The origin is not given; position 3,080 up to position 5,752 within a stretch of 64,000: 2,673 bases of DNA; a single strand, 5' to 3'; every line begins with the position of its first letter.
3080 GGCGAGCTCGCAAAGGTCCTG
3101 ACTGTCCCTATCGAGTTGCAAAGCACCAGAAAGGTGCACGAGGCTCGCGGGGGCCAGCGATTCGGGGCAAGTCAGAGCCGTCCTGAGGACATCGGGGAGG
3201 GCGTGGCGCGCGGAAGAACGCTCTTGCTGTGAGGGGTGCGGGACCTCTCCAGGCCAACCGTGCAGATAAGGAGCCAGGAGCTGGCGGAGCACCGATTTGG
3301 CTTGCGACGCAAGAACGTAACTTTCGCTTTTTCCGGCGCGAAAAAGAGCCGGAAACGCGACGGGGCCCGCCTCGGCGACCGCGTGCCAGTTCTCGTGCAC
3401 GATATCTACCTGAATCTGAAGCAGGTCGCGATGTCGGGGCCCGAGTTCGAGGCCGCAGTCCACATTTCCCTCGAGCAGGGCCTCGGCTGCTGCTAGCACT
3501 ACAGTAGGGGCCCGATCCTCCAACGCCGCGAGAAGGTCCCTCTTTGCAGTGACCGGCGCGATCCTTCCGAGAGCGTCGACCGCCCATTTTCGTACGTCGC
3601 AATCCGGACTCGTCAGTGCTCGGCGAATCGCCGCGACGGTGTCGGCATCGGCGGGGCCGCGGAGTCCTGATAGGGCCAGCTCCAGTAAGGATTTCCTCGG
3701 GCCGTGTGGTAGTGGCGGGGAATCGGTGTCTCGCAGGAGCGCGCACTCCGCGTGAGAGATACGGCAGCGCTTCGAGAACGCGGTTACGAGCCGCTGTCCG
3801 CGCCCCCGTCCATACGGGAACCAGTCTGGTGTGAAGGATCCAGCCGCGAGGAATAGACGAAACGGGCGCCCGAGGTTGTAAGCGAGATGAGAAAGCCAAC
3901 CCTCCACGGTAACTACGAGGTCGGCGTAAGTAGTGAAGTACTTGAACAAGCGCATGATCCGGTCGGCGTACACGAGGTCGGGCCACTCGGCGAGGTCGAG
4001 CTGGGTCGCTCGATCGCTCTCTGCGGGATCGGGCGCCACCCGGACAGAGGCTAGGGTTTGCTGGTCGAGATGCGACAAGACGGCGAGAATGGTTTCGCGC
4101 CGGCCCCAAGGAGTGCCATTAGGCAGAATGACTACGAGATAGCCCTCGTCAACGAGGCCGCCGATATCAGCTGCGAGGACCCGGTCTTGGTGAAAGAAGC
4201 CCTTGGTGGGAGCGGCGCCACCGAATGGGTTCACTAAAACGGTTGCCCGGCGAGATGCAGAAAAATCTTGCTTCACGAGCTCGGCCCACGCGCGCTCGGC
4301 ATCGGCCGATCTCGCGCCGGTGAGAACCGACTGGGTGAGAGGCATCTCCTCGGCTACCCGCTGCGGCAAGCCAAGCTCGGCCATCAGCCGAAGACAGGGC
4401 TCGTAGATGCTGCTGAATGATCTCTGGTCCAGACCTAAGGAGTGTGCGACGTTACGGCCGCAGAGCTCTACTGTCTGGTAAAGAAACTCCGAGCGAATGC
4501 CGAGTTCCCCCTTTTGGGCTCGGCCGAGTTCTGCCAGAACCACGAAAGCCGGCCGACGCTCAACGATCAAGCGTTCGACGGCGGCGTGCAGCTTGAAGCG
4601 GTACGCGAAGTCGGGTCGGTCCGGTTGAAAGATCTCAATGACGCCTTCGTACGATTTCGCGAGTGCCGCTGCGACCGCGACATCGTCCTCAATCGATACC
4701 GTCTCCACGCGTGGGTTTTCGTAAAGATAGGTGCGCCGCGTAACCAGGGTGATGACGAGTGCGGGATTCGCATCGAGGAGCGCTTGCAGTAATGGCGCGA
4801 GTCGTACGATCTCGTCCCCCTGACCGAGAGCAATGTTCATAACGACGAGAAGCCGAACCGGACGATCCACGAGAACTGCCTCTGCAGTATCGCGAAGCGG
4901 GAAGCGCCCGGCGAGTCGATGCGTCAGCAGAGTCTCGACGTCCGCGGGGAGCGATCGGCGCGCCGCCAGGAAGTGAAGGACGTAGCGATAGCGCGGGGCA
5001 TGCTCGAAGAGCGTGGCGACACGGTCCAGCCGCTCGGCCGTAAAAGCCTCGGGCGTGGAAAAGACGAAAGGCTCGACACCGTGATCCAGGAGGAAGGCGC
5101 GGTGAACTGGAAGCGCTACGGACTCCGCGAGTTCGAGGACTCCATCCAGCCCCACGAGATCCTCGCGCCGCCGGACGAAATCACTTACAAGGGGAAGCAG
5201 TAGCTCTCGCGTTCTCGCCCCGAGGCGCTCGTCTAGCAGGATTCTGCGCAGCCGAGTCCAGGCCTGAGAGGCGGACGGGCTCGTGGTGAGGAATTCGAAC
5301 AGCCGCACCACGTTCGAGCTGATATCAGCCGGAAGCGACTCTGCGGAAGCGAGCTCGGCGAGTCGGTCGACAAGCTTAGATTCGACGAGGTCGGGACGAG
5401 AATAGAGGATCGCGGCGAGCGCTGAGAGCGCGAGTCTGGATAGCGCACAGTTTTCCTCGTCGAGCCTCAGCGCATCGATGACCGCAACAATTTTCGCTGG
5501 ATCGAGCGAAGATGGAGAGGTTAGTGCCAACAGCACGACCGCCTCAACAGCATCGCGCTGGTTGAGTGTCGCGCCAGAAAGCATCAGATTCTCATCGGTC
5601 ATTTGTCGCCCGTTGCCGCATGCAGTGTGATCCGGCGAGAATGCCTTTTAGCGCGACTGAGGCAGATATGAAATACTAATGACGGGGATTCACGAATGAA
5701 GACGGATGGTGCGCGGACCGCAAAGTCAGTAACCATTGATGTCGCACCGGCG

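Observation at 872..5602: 1576-aa protein built from two tandem [helical domain + GT9 heptosyltransferase-like + HEAT repeat] modules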

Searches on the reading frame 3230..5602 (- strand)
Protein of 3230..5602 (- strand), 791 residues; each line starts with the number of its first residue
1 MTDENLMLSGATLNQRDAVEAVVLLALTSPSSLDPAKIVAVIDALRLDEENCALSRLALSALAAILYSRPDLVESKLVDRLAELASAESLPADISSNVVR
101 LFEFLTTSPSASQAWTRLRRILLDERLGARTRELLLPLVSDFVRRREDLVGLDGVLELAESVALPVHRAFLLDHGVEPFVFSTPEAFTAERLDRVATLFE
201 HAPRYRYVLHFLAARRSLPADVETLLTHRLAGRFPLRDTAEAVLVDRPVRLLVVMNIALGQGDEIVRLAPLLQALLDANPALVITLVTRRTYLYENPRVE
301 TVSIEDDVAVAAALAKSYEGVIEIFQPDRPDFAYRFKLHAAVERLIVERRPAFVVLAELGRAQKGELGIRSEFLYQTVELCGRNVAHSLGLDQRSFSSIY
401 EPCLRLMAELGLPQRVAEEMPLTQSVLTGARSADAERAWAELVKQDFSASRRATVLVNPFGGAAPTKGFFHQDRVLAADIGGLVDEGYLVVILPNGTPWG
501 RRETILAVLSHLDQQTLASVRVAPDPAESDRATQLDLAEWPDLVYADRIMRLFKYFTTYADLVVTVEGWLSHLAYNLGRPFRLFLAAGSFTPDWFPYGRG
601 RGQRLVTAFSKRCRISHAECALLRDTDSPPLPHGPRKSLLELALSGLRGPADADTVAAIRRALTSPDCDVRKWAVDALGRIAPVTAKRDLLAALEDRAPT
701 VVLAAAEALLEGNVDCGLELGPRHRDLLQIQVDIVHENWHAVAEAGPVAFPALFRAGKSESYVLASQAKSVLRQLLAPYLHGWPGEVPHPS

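Call 5: search_protein_families(library=pfam, proteins=[window:3230-5602:-], max_evalue=1)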
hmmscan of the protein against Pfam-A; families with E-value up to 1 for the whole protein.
window:3230-5602:- (791 aa): 2 families
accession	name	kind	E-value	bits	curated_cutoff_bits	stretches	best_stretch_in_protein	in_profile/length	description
PF13646.12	HEAT_2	-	2e-07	31.6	27.7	1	641-709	18-87/88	HEAT repeats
PF02985.28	HEAT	-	0.0085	16.7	23.5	1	659-684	5-30/31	HEAT repeat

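Call 8: search_solved_structures(query=window:3230-5602:-, max_evalue=10)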
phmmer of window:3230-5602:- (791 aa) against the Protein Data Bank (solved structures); distinct sequences matched with E-value up to 10: 20.
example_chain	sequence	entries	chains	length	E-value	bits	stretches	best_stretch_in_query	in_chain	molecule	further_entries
9sah_A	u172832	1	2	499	5.4e-07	32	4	643-711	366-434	E4-NB2 synthetic fusion protein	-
4zv6_A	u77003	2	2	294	0.0001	24.5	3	652-709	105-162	AlphaRep-7 | alpha-Rep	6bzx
8aw4_A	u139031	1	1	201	0.00014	24.1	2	652-709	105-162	ALPHAREP bB-E3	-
4xl5_C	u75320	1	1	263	0.0005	22.2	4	652-711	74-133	bGFP-A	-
6gwc_C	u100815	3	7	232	0.00056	22.1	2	643-709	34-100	iE5 ALPHAREP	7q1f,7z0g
6fsq_A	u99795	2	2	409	0.00067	21.8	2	645-709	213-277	alphaRep A3_bGFPD | A3_bGFPD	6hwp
6gx7_E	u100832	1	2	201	0.0021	20.2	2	647-709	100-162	iiiA5 ALPHAREP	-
8aw4_B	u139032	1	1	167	0.0054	18.8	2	661-709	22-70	ALPHAREP bGFPD-YY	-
4xvp_D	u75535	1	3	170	0.0084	18.2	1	652-709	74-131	BGFP-C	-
6g4j_B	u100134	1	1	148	0.022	16.8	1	645-710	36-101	alphaREP bE8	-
4hxt_A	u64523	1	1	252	0.049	15.7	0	622-683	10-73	De Novo Protein OR329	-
6ft5_A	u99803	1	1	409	0.049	15.6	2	652-709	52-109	alphaRep A3_A3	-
9t1m_A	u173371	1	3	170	0.11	14.4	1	651-709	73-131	Alpha Rep E4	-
5dcq_A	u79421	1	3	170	0.15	14.1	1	652-711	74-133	artificial repeat proteins (alphaREP3)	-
3ltm_A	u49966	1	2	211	0.22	13.5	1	651-709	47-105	Alpha-Rep4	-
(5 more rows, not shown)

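Call 9: find_homologous_proteins(query=window:3230-5602:-, max_evalue=0.001)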
Query window:3230-5602:- (791 aa): 57 proteins with E <= 0.001 among 8000 candidates.
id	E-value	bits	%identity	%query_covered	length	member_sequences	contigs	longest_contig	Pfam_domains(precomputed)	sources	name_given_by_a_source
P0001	0.0e+0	1810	79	68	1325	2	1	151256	PF02985.29,PF13646.13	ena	-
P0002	0.0e+0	1373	59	97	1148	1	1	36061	PF02985.29,PF13646.13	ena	-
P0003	0.0e+0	1176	59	97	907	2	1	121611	PF02985.29,PF13646.13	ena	-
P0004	0.0e+0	1106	67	97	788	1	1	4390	-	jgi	jgi:hypothetical protein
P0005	0.0e+0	1038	57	86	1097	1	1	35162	PF13646.13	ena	-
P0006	5.7e-261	887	55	96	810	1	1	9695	PF13646.13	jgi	jgi:hypothetical protein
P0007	2.2e-253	862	57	90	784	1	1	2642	PF13646.13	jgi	jgi:hypothetical protein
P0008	2.3e-253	862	56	98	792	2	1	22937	PF13646.13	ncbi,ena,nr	ncbi:MAG TPA: hypothetical protein VMS64_04845 [Candidatus Methylomirabilis sp.]|nr:hypothetical pro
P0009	1.3e-251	856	56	97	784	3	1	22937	PF13646.13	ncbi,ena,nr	ncbi:MAG TPA: HEAT repeat domain-containing protein [Candidatus Methylomirabilis sp.]|nr:HEAT repeat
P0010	3.4e-244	831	54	96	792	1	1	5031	PF13646.13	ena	-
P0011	5.8e-243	827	52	99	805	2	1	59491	-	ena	-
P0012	4.1e-242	824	54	97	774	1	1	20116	PF13646.13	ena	-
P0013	4.0e-239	815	53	98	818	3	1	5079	PF13646.13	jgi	jgi:hypothetical protein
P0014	8.5e-237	807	51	99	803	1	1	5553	-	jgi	jgi:hypothetical protein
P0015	9.1e-237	807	54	97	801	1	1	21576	PF13646.13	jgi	jgi:hypothetical protein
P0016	3.2e-233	795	53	97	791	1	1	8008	PF13646.13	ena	-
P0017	6.6e-227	774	53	97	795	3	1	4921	PF13646.13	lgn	-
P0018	2.4e-226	772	48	99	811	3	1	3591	PF13646.13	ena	-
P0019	1.3e-224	766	51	97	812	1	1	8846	PF13646.13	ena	-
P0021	1.1e-223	763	52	97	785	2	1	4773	PF13646.13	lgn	-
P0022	1.0e-222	760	53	97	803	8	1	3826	PF13646.13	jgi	jgi:hypothetical protein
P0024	1.4e-220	753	52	96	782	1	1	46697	PF13646.13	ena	-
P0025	3.7e-219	749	49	97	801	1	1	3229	PF13646.13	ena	-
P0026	5.6e-219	748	51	97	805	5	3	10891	PF13646.13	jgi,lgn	jgi:hypothetical protein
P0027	3.0e-218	745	52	97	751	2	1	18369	PF13646.13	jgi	jgi:hypothetical protein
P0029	1.3e-214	733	49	97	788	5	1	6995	PF13646.13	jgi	jgi:hypothetical protein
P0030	1.0e-213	731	49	97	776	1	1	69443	PF13646.13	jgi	jgi:hypothetical protein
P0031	1.2e-208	714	47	100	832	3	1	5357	PF13646.13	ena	-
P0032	4.8e-207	708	51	97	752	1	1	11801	PF13646.13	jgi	jgi:hypothetical protein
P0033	3.5e-206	706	49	97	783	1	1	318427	PF13646.13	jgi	jgi:hypothetical protein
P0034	3.9e-206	705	48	98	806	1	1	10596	PF13646.13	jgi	jgi:hypothetical protein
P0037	1.7e-161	558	47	84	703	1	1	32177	PF02985.29,PF13646.13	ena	-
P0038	2.9e-157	544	45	97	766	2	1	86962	PF02985.29,PF13646.13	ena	-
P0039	1.5e-155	538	45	95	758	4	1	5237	PF02985.29,PF13646.13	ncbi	-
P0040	3.7e-155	537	44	96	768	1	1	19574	PF13646.13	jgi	jgi:hypothetical protein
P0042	6.0e-149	516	42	96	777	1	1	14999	PF13646.13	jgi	jgi:hypothetical protein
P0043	5.7e-145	503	42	96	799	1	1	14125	PF13646.13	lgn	-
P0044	4.8e-144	500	44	95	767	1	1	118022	PF02985.29,PF13646.13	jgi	jgi:hypothetical protein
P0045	2.1e-143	498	43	91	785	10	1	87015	PF02985.29,PF13646.13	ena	-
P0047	7.1e-138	480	44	72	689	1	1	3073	PF13646.13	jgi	jgi:HEAT repeat protein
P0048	3.1e-133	464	40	93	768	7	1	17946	PF02985.29,PF13646.13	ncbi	-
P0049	1.1e-108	383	40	87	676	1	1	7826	PF13646.13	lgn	-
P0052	8.6e-85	304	36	90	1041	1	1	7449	PF02985.29,PF03452.21,PF13646.13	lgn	-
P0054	8.0e-78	281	34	77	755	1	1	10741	PF02985.29,PF13646.13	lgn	-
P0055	2.2e-67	247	35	67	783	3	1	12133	PF02985.29,PF00535.33,PF13646.13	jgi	jgi:ADP-heptose:LPS heptosyltransferase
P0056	4.0e-63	233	32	85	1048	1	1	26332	PF03452.21,PF00535.33,PF13646.13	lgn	-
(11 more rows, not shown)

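Call 11: find_encoding_contigs(protein=P0008, flank=10000, max_places=3)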
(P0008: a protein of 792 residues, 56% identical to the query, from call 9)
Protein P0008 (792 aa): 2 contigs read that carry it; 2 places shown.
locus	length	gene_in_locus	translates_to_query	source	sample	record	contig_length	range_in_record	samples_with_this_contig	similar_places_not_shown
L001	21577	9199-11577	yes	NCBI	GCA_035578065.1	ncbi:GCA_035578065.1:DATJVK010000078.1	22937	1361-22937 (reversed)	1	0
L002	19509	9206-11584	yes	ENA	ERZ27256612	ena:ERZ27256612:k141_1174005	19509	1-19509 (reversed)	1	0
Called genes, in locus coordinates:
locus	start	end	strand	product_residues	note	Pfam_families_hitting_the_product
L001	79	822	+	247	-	PF00005:ABC_tran, PF02463:SMC_N (faint), PF13304:AAA_21 (weak)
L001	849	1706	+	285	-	PF00497:SBP_bac_3, PF10613:Lig_chan-Glu_bd (faint)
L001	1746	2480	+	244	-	PF00528:BPD_transp_1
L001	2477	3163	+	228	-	PF00528:BPD_transp_1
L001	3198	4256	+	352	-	PF05987:DUF898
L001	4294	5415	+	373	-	PF23368:DUF7092 (weak), PF01435:Peptidase_M48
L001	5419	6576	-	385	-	PF14907:NTP_transf_5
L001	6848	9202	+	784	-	PF13646:HEAT_2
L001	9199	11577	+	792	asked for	PF13646:HEAT_2 (weak)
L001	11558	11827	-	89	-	-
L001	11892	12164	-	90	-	-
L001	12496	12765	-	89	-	-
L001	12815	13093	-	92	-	-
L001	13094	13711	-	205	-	-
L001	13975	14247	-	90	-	PF05402:PqqD (weak)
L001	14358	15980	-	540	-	-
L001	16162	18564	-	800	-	PF04879:Molybdop_Fe4S4, PF00384:Molybdopterin, PF01568:Molydop_binding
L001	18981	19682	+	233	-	PF00211:Guanylate_cyc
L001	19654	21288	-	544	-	PF00501:AMP-binding, PF13193:AMP-binding_C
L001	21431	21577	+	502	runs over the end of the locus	PF00596:Aldolase_II, PF00106:adh_short, PF13561:adh_short_C2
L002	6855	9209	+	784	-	PF13646:HEAT_2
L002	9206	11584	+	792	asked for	PF13646:HEAT_2 (weak)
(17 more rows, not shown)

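Call 20: find_encoding_contigs(protein=P0033, flank=10000, max_places=2)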
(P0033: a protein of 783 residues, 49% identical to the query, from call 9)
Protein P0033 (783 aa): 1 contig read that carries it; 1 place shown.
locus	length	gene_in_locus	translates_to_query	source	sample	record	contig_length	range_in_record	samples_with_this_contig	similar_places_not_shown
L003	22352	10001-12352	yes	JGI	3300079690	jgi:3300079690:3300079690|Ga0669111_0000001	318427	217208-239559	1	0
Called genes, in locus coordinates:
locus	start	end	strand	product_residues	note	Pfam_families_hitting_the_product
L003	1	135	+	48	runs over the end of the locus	-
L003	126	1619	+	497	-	PF20142:Scaffold, PF03734:YkuD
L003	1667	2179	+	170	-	PF05951:Peptidase_M15_2, PF08291:Peptidase_M15_3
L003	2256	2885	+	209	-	PF04299:FMN_bind_2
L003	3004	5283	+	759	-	PF03104:DNA_pol_B_exo1, PF00136:DNA_pol_B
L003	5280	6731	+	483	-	PF01979:Amidohydro_1, PF07969:Amidohydro_3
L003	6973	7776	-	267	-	-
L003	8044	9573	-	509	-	PF01590:GAF, PF13185:GAF_2, PF13492:GAF_3, PF13185:GAF_2, PF01590:GAF, PF13492:GAF_3, PF00990:GGDEF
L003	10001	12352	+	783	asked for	PF13646:HEAT_2 (weak)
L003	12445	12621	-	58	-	-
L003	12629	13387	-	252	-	-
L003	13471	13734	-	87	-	-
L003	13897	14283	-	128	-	PF01850:PIN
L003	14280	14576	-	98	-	-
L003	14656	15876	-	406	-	PF07690:MFS_1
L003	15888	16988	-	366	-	PF01264:Chorismate_synt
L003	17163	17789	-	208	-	PF00881:Nitroreductase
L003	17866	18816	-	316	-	PF03446:NAD_binding_2, PF03807:F420_oxidored (weak), PF14833:NAD_binding_11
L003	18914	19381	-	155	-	-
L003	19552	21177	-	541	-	PF16655:PhoD_N, PF09423:PhoD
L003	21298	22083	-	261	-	-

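Call 22: find_encoding_contigs(protein=P0044, flank=10000, max_places=2)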
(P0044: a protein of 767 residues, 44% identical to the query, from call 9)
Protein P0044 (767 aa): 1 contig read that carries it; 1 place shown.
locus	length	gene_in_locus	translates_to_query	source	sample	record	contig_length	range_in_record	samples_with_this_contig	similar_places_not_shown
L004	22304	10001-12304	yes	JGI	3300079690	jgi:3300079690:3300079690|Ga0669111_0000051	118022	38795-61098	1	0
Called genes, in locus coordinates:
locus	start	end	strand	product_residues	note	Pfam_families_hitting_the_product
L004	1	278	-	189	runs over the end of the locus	-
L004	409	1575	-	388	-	PF07690:MFS_1, PF00083:Sugar_tr (weak), PF07690:MFS_1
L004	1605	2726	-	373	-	PF08240:ADH_N, PF16912:Glu_dehyd_C, PF00107:ADH_zinc_N, PF13602:ADH_zinc_N_2 (weak)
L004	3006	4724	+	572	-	-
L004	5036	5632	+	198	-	PF03703:bPH_2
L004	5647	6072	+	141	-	PF00583:Acetyltransf_1, PF13673:Acetyltransf_10 (weak), PF08445:FR47 (weak), PF13508:Acetyltransf_7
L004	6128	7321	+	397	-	PF02746:MR_MLE_N, PF13378:MR_MLE_C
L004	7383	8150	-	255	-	PF07969:Amidohydro_3, PF01979:Amidohydro_1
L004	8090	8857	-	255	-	-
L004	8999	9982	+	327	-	PF05830:NodZ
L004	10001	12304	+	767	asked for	PF02985:HEAT (faint), PF13646:HEAT_2 (weak)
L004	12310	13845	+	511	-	PF01501:Glyco_transf_8 (faint), PF13578:Methyltransf_24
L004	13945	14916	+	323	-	PF05050:Methyltransf_21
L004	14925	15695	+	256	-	PF03452:Anp1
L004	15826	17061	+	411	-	PF00534:Glycos_transf_1, PF13692:Glyco_trans_1_4, PF13524:Glyco_trans_1_2 (weak)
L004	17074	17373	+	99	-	PF05402:PqqD (weak)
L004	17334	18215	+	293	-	-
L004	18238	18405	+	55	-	-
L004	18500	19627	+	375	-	PF00535:Glycos_transf_2, PF07719:TPR_2 (faint), PF13181:TPR_8 (faint)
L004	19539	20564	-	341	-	PF14907:NTP_transf_5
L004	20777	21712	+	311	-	PF17039:Glyco_tran_10_N, PF00852:Glyco_transf_10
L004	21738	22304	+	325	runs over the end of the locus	PF01073:3Beta_HSD, PF01370:Epimerase, PF07993:NAD_binding_4 (faint), PF13460:NAD_binding_10 (faint), PF16363:GDP_Man_Dehyd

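Call 26: find_related_loci(query=A1, collection=genome_contigs, flank=10000)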
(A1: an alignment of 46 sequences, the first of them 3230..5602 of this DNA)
Query A1 (791 aa) in genome_contigs; peptide patterns used: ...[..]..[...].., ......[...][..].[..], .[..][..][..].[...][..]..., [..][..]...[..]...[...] (x = any residue, [..] = any of these).
345 stretches matched a pattern; 18 encode a relative of the query (tblastn E <= 1e-3); 18 distinct loci.
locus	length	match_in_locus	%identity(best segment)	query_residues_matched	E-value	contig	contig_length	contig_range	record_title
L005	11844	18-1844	54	167-782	0e+0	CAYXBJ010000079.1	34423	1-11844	MAG TPA_asm: uncultured bacterium isolate binchicken_co279_6 genome assembly, contig: k141_1203073, whole genome shotgun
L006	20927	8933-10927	44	61-739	6e-138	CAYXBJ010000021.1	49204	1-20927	MAG TPA_asm: uncultured bacterium isolate binchicken_co279_6 genome assembly, contig: k141_2319588, whole genome shotgun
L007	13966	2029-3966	40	22-683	1e-121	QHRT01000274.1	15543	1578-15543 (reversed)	MAG: Candidatus Rokuibacteriota bacterium isolate AR8 14_1009_16_40cm_scaffold_71719_curated, whole genome shotgun seque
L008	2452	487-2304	35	146-775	4e-83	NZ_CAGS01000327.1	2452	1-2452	Nitrolancea hollandica Lb, whole genome shotgun sequence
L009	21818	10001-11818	33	146-775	8e-79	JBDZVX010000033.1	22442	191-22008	MAG: Thermomicrobia bacterium isolate PE_soil7 NODE_605_length_22442, whole genome shotgun sequence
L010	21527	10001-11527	34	250-780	2e-78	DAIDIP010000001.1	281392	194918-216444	MAG TPA_asm: Candidatus Melainabacteria bacterium isolate clean16 NODE_1_length_281392_cov_46.440606, whole genome shotg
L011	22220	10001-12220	32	17-775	9e-78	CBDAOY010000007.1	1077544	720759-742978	MAG: Terriglobia bacterium isolate 90597ecc-74e2-4125-9827-64c58cf94560 genome assembly, contig: contig_7, whole genome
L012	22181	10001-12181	38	26-776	7e-132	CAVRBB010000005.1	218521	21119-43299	MAG: Bryobacterales bacterium isolate MFD04944.bin.2.53 genome assembly, contig: contig_18680, whole genome shotgun sequ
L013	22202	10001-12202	32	17-769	1e-75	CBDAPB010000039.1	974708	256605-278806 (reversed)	MAG: Terriglobia bacterium isolate 31a228a7-81be-4cc5-a9ae-24dcd83c458e genome assembly, contig: contig_39, whole genome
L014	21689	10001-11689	34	167-753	2e-75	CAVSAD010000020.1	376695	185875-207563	MAG: uncultured Chloroflexia bacterium isolate MFD05942.bin.3.361 genome assembly, contig: contig_93358, whole genome sh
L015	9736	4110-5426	32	239-696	5e-60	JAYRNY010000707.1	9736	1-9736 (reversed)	MAG: bacterium isolate XM2_XAASGE4bin.41 k141_887774, whole genome shotgun sequence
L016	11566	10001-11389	31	247-729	5e-59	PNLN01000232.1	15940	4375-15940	MAG: Cyanobacteria bacterium DS2.3.42 DS2_1001030_15940, whole genome shotgun sequence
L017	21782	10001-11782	42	142-746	2e-101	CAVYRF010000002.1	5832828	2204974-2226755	MAG: uncultured Acidobacteriota bacterium isolate MFD00964.bin.1.74 genome assembly, contig: contig_5274, whole genome s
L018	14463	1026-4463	31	171-614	1e-57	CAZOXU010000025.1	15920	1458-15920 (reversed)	MAG TPA_asm: uncultured Planctomycetales bacterium isolate SRP278252_co2_25 genome assembly, contig: NODE_7625_length_15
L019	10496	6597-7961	29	148-611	3e-53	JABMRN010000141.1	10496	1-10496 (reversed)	MAG: Candidatus Omnitrophota bacterium isolate bin.93 k141_2983374, whole genome shotgun sequence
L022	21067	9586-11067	28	121-661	2e-40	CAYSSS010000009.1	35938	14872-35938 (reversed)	MAG TPA_asm: uncultured Planctomycetia bacterium isolate SRP178699_co1_483 genome assembly, contig: NODE_1151_length_359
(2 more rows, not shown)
